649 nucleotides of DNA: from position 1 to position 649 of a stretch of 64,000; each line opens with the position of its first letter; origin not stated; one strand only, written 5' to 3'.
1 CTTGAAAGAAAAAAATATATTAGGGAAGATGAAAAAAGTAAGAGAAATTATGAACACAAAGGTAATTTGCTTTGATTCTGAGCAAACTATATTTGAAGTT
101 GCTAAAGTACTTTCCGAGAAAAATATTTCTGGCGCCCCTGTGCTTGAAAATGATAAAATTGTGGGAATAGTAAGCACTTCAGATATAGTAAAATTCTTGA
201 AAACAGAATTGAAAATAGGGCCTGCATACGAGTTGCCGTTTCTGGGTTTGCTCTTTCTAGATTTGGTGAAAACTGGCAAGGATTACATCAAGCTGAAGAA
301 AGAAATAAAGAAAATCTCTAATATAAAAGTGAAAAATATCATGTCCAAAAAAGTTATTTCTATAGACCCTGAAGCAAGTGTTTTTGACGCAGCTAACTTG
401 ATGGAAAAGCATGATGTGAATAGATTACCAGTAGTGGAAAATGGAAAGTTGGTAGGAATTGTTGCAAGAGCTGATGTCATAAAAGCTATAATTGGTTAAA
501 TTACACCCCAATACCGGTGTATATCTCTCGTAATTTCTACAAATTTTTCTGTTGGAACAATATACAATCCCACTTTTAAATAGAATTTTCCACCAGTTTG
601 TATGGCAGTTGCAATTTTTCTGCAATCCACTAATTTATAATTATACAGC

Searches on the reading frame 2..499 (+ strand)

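Call 36: search_protein_families(library=pfam, proteins=[window:2-499:+])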
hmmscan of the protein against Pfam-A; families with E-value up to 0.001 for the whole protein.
window:2-499:+ (165 aa): 1 family
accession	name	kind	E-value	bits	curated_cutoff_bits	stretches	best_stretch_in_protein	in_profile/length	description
PF00571.33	CBS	-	4.8e-36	123.3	24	2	110-164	1-56/57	CBS domain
